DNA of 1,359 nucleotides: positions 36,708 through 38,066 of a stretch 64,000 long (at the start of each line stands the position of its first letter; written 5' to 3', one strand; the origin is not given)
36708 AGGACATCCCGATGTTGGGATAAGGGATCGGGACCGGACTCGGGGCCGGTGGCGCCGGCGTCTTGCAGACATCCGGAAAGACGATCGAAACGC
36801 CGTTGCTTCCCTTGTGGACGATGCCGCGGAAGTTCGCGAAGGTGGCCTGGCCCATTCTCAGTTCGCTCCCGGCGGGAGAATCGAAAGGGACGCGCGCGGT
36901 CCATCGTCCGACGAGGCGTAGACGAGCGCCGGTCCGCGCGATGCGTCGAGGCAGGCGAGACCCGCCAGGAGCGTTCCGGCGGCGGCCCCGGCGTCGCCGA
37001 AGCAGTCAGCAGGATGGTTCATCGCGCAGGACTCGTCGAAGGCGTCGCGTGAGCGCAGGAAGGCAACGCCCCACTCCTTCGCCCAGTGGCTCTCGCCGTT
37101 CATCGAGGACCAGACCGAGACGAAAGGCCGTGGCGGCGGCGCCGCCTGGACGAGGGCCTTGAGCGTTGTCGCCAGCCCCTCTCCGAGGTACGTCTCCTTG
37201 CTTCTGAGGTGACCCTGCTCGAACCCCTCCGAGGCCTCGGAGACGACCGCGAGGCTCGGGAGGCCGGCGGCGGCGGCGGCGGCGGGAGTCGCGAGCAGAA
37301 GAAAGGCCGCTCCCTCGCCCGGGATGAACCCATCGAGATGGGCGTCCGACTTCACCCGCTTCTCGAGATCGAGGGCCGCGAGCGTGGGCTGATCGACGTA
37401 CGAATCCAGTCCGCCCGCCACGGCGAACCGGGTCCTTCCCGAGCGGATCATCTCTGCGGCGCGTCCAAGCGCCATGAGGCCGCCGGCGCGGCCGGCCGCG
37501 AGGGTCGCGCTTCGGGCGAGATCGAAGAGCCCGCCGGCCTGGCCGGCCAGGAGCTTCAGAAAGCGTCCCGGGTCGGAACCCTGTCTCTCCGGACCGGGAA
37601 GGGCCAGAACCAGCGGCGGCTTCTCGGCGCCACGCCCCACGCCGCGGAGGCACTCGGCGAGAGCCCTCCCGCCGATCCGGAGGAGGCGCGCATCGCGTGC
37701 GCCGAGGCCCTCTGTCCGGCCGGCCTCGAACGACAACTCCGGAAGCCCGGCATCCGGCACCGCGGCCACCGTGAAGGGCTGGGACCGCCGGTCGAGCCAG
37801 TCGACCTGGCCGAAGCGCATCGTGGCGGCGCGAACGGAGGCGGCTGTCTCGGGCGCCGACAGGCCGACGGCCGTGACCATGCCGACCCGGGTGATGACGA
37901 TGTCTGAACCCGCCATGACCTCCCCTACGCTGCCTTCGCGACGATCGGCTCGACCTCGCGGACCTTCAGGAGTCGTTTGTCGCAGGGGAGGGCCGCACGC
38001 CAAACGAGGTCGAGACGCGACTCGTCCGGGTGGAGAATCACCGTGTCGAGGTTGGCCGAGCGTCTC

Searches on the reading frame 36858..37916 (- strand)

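Call 3: search_protein_families(library=pfam, proteins=[window:36858-37877:-], max_evalue=0.1)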
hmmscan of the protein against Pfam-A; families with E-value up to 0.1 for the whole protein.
window:36858-37877:- (339 aa): 2 families
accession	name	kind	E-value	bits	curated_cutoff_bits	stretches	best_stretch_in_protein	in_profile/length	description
PF00109.32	ketoacyl-synt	-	4.9e-07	30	20.8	1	122-197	166-248/252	Beta-ketoacyl synthase, N-terminal domain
PF00108.29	Thiolase_N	-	0.031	14.1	26.4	1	125-177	80-132/260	Thiolase, N-terminal domain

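Call 4: search_protein_families(library=ncbifam, proteins=[window:36858-37877:-], max_evalue=0.1)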
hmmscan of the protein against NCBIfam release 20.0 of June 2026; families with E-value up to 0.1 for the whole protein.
window:36858-37877:- (339 aa): 14 families
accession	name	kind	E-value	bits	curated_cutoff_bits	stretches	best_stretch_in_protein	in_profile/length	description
NF004798.0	PRK06147.1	equivalog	5.5e-47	160.7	342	1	1-331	14-339/349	3-oxoacyl-(acyl carrier protein) synthase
NF058662.1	cispenta_AmcF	equivalog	9.5e-06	24.9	325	1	135-215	134-219/369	cispentacin biosynthesis acyltransferase subunit AmcF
TIGR03150.1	fabF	equivalog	0.00036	19.3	493.75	1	129-244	160-286/407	beta-ketoacyl-ACP synthase II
NF004970.0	PRK06333.1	subfamily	0.0005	19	525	1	130-241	173-296/424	beta-ketoacyl-ACP synthase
NF004618.0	PRK05952.1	equivalog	0.00066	18.7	455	1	128-202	145-225/384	beta-ketoacyl-ACP synthase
TIGR01930.1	AcCoA-C-Actrans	subfamily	0.00087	18.3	240.55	1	131-168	84-121/385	acetyl-CoA C-acyltransferase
NF005084.0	PRK06519.1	equivalog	0.0053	15.9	320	1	131-315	175-356/397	beta-ketoacyl-ACP synthase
NF005589.0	PRK07314.1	subfamily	0.0053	15.6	387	1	124-212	158-258/413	beta-ketoacyl-ACP synthase II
NF006740.0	PRK09268.1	equivalog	0.012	14.6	539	0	130-173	97-140/431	acetyl-CoA C-acetyltransferase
NF006551.0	PRK09050.1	subfamily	0.025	13.7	605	1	116-164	76-124/401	3-oxoadipyl-CoA thiolase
NF005490.0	PRK07103.1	equivalog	0.03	13.4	445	1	178-216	231-269/414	polyketide beta-ketoacyl:acyl carrier protein synthase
NF005916.1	PRK07910.1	equivalog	0.064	12.2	560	0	130-216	171-270/418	KasA/KasB family beta-ketoacyl-ACP synthase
NF006274.0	PRK08439.1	equivalog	0.072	11.8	621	1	125-227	175-271/406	beta-ketoacyl-ACP synthase II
NF006086.0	PRK08235.1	equivalog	0.08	12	526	0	116-165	74-123/393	acetyl-CoA C-acetyltransferase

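Call 71: search_protein_families(library=pfam, proteins=[window:36858-37916:-], max_evalue=1)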
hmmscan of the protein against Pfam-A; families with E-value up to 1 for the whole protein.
window:36858-37916:- (352 aa): 2 families
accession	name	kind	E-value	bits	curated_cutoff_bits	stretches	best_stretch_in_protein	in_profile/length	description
PF00109.32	ketoacyl-synt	-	5.8e-07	29.8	20.8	1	135-210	166-248/252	Beta-ketoacyl synthase, N-terminal domain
PF00108.29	Thiolase_N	-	0.032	14.1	26.4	1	138-190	80-132/260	Thiolase, N-terminal domain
